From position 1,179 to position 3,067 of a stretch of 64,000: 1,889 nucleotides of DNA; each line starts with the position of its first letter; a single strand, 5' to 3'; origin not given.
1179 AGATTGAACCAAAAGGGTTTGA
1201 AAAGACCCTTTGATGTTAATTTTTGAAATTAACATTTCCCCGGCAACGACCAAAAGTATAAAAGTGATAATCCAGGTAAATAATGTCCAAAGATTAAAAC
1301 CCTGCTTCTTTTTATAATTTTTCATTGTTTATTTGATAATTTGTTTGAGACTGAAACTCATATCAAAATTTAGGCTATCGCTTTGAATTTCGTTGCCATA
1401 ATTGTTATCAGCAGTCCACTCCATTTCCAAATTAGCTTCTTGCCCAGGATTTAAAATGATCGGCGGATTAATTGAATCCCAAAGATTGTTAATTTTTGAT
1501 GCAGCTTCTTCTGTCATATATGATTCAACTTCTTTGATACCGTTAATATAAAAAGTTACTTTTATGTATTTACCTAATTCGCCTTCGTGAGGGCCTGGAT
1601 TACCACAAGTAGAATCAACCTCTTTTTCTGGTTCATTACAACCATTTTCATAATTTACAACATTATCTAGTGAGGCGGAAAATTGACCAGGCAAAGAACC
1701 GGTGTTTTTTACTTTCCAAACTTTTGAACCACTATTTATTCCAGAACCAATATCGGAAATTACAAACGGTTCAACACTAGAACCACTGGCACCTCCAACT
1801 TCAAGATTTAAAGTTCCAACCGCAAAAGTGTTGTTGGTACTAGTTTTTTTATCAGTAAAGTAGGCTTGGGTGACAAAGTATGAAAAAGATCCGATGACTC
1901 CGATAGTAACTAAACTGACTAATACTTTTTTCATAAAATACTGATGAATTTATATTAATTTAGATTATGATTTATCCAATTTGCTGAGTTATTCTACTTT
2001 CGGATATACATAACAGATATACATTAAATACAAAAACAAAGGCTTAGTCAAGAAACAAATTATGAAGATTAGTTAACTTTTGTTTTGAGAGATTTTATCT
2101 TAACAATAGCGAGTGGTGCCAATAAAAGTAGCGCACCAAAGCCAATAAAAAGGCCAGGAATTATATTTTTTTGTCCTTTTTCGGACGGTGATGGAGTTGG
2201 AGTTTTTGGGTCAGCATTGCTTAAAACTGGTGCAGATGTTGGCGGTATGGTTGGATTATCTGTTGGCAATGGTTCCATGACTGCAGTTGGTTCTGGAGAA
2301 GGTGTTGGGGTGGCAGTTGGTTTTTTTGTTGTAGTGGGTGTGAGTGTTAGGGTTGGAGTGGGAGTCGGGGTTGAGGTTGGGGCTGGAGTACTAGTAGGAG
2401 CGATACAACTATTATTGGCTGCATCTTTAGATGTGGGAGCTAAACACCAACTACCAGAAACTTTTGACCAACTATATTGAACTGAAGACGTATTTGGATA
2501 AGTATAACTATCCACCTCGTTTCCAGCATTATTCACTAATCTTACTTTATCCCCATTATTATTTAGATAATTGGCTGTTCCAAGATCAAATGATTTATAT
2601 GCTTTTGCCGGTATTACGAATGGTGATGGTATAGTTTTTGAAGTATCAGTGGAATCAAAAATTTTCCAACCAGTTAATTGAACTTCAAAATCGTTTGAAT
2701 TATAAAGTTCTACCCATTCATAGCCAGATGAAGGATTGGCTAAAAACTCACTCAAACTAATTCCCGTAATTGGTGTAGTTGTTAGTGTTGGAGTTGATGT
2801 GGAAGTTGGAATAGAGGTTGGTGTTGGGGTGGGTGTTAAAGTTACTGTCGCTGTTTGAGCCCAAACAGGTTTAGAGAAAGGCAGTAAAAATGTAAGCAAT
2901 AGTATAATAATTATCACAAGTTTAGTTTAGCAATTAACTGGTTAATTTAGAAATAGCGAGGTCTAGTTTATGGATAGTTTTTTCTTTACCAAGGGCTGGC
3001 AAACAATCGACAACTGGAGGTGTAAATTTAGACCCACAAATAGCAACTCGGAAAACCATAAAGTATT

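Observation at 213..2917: TasA/camelysin-SipW-TasA cluster next to a lamin-tail-domain surface protein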

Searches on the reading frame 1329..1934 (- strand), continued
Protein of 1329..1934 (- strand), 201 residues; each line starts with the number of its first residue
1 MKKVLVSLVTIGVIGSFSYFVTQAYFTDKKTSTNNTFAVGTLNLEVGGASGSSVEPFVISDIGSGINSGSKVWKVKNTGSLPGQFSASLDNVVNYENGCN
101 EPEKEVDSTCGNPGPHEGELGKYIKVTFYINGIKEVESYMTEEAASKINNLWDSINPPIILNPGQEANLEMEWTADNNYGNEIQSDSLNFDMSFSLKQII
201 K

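Call 35: find_related_loci(query=A2, collection=genome_contigs, flank=10000)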
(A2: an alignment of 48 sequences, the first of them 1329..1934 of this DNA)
Query A2 (201 aa) in genome_contigs; peptide patterns used: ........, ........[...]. (x = any residue, [..] = any of these).
131 stretches matched a pattern; 106 encode a relative of the query (tblastn E <= 1e-3); the best 80 are kept; 80 distinct loci.
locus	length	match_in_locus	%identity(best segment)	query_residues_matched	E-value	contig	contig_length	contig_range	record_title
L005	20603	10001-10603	56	1-201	8e-74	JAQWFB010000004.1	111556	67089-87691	MAG: Candidatus Shapirobacteria bacterium isolate STF2_89 NODE_223_length_111556_cov_20.672994_Sandtown_F2, whole genome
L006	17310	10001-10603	54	1-201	2e-71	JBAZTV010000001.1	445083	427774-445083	MAG: Candidatus Shapirobacteria bacterium isolate SO_2017_GW1_211 NODE_145_length_445083_cov_5.792588_OW334_2017, whole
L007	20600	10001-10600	54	1-200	9e-70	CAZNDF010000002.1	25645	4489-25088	MAG TPA_asm: uncultured Gammaproteobacteria bacterium isolate SRP192927_co2_67 genome assembly, contig: NODE_2680_length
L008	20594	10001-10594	52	1-200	8e-67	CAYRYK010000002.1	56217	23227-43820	MAG TPA_asm: uncultured Gammaproteobacteria bacterium isolate SRP216815_co1_67 genome assembly, contig: NODE_608_length_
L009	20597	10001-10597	52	1-199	1e-66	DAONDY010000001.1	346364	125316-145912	MAG TPA_asm: Candidatus Woesebacteria bacterium isolate AMR_MDS_3883 NODE_4_length_346364_cov_10.752952, whole genome sh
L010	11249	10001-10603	54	1-201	7e-66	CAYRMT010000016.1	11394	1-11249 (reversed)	MAG TPA_asm: uncultured Gammaproteobacteria bacterium isolate SRP192927_co2_434 genome assembly, contig: NODE_10713_leng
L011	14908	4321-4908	53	1-201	2e-65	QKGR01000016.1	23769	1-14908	MAG: Candidatus Shapirobacteria bacterium isolate SZUA-533 scaffold_5057, whole genome shotgun sequence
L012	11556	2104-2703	51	1-200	1e-64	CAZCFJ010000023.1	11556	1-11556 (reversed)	MAG TPA_asm: uncultured Gammaproteobacteria bacterium isolate SRP089250_co1_26 genome assembly, contig: NODE_10045_lengt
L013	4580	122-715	52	1-200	1e-64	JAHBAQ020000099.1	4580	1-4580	MAG: Candidatus Shapirobacteria bacterium isolate AQU-07 c_000000171077, whole genome shotgun sequence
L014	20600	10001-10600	52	2-200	4e-63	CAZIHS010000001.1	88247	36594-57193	MAG TPA_asm: uncultured Gammaproteobacteria bacterium isolate binchicken_co16_148 genome assembly, contig: NODE_443_leng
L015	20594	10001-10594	51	1-200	6e-65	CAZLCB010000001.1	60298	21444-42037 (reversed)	MAG TPA_asm: uncultured Gammaproteobacteria bacterium isolate SRP239243_co1_273 genome assembly, contig: NODE_537_length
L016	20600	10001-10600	52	2-200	2e-60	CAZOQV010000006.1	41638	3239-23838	MAG TPA_asm: uncultured Gammaproteobacteria bacterium isolate SRP192927_co2_309 genome assembly, contig: NODE_1048_lengt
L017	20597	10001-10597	49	2-200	1e-59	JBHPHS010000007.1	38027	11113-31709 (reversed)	Patescibacteria group bacterium isolate SAG AM-312-A20 AM-312-A20_NODE_7, whole genome shotgun sequence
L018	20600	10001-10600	50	2-201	3e-58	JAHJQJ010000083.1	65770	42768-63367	MAG: Patescibacteria group bacterium isolate OS_PC_MetaG.mb.105 OS_PC_MetaG.mb.105_k141_764935, whole genome shotgun seq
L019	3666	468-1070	46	2-201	2e-56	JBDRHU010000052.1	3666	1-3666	MAG: Patescibacteria group bacterium isolate MEGAHIT-group-1.55 k141_5661356, whole genome shotgun sequence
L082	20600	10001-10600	39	2-199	8e-38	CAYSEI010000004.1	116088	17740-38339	MAG TPA_asm: uncultured Pseudomonadales bacterium isolate SRP141376_co2_362 genome assembly, contig: NODE_394_length_116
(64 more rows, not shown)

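Call 48: search_solved_structures(query=A2, max_evalue=10, show_alignments=2)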
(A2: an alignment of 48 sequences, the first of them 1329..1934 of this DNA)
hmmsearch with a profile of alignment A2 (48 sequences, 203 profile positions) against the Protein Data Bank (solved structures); distinct sequences matched with E-value up to 10: 4.
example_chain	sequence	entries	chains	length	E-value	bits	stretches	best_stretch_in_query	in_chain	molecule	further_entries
1srd_A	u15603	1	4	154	0.16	14.5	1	66-138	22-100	COPPER,ZINC SUPEROXIDE DISMUTASE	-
5of1_A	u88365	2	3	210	0.42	13.1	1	32-100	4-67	Spore coat-associated protein N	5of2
8aur_A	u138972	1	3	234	0.5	12.9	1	32-96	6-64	Major biofilm matrix component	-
3hog_A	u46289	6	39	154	0.77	12.2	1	67-138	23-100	Superoxide dismutase [Cu-Zn], chloroplastic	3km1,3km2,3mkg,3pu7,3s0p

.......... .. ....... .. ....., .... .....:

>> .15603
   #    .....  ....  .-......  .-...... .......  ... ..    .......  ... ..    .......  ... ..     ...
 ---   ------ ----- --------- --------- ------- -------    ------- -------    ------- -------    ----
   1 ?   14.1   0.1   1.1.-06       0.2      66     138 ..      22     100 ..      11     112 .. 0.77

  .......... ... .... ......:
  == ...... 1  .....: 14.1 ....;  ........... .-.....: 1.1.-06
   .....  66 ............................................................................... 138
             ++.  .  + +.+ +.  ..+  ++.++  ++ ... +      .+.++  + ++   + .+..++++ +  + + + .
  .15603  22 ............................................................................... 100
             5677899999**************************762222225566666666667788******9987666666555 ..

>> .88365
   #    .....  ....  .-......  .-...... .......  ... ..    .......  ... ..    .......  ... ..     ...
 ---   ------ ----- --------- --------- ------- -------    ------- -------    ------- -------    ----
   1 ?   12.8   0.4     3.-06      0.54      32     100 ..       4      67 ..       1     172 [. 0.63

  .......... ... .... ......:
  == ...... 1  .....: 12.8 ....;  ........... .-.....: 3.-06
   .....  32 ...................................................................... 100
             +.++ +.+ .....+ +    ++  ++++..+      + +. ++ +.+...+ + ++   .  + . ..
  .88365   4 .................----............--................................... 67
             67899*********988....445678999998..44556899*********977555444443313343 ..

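Call 65: list_cluster_members(proteins=[window:1332-1934:-, window:216-794:-, window:801-1325:-, window:2072-2917:-])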
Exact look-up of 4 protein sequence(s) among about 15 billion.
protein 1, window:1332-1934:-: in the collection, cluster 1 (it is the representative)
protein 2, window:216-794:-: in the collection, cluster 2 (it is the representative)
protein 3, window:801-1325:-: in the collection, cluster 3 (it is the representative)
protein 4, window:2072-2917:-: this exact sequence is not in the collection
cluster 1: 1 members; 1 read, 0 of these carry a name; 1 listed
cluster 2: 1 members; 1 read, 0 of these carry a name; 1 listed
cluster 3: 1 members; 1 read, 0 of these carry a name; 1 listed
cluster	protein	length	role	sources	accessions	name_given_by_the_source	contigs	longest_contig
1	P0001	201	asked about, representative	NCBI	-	-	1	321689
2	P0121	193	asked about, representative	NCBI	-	-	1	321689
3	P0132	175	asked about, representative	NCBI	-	-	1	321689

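Call 73: search_protein_families(library=pfam, proteins=[L011:2705-3862:+, L011:9361-10668:+, L011:7940-9361:+, L082:13195-14949:+, L082:5539-6639:+, L005:8849-9583:+, L014:1982-2887:+, L017:543-1322:-, L007:8478-9581:+, L001:11404-12606:+], max_evalue=0.01)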
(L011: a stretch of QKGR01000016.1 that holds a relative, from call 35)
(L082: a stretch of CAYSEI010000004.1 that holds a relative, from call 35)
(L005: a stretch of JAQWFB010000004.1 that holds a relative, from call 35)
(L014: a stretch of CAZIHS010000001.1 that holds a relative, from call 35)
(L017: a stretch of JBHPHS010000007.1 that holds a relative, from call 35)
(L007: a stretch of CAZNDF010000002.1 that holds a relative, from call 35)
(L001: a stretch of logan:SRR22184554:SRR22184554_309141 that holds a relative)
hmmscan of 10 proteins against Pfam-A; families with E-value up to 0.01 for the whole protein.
L011:2705-3862:+ (386 aa): 1 family
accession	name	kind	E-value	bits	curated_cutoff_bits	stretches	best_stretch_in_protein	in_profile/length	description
PF00932.25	LTD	-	9.7e-11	42.5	34.3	1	21-105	7-108/109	Lamin Tail Domain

L011:9361-10668:+ (436 aa): 1 family
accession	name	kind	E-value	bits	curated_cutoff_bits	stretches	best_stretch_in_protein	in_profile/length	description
PF00932.25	LTD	-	6.5e-15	55.9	34.3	1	178-270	3-108/109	Lamin Tail Domain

L011:7940-9361:+ (474 aa): 1 family
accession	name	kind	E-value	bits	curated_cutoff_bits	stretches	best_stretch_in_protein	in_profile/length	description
PF00932.25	LTD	-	0.0041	17.9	34.3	1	266-329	3-70/109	Lamin Tail Domain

L082:13195-14949:+ (585 aa): 2 families
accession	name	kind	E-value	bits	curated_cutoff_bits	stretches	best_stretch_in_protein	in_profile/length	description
PF00932.25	LTD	-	3.2e-18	66.5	34.3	1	309-428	7-108/109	Lamin Tail Domain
PF12389.13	Peptidase_M73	-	0.0018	18.5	22.5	1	10-80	8-79/196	Camelysin metallo-endopeptidase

L082:5539-6639:+ (367 aa): 1 family
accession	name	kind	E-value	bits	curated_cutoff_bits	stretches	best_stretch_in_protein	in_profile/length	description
PF08308.17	PEGA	-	0.0051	17.1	20.8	0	226-262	33-69/71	PEGA domain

L005:8849-9583:+ (245 aa): 1 family
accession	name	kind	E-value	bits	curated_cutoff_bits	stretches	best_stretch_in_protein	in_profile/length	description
PF00932.25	LTD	-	5.8e-13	49.6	34.3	1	23-109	8-108/109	Lamin Tail Domain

L014:1982-2887:+ (302 aa): 1 family
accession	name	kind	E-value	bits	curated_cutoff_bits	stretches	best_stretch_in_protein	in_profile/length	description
PF00932.25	LTD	-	7.3e-10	39.6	34.3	1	42-128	5-108/109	Lamin Tail Domain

L017:543-1322:- (260 aa): 1 family
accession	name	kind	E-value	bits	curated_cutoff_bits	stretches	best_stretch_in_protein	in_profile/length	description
PF00932.25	LTD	-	9e-07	29.7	34.3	1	23-74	5-59/109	Lamin Tail Domain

L007:8478-9581:+ (368 aa): 1 family
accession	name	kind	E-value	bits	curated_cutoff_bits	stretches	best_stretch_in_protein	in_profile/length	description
PF00932.25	LTD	-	8.1e-19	68.5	34.3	2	145-230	4-107/109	Lamin Tail Domain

L001:11404-12606:+ (401 aa): 4 families
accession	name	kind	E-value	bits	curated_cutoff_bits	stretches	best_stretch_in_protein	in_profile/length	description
PF00041.27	fn3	-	2.1e-06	28.3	25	1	317-391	14-83/84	Fibronectin type III domain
PF16656.11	Pur_ac_phosph_N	-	0.00053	20.9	30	0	352-385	56-85/93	Purple acid Phosphatase, N-terminal domain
PF25059.1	FN3_DSCAM-DSCAML_C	-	0.0061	17.3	39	0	323-378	13-66/89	DSCAM/DSCAML C-terminal Fn3-like domain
PF19081.6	Ig_7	-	0.0073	17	27.3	1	357-393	47-84/84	Ig-like domain CHU_C associated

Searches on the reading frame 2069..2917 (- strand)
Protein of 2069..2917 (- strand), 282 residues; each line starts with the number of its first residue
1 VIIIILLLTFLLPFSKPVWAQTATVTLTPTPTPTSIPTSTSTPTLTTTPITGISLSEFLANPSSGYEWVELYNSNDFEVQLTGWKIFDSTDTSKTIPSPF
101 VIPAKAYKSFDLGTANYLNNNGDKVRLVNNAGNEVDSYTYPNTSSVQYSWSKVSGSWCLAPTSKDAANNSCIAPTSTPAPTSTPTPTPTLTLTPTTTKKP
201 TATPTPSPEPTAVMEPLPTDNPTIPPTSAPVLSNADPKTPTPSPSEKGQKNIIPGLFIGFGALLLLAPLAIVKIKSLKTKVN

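Call 3: search_protein_families(library=pfam, proteins=[window:2069-2917:-], max_evalue=1)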
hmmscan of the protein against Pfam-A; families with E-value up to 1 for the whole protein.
window:2069-2917:- (282 aa): 1 family
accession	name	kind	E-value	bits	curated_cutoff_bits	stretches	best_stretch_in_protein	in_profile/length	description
PF00932.25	LTD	-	1.3e-15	58.2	34.3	1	49-140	4-107/109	Lamin Tail Domain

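Call 4: search_protein_families(library=ncbifam, proteins=[window:2069-2917:-], max_evalue=1)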
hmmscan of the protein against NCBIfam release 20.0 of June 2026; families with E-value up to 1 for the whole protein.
window:2069-2917:- (282 aa): 1 family
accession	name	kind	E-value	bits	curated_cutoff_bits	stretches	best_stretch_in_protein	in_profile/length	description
NF047885.1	VanMgalDeMLigM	equivalog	0.12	11.2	580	1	87-136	335-382/461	vanillate/3-O-methylgallate O-demethylase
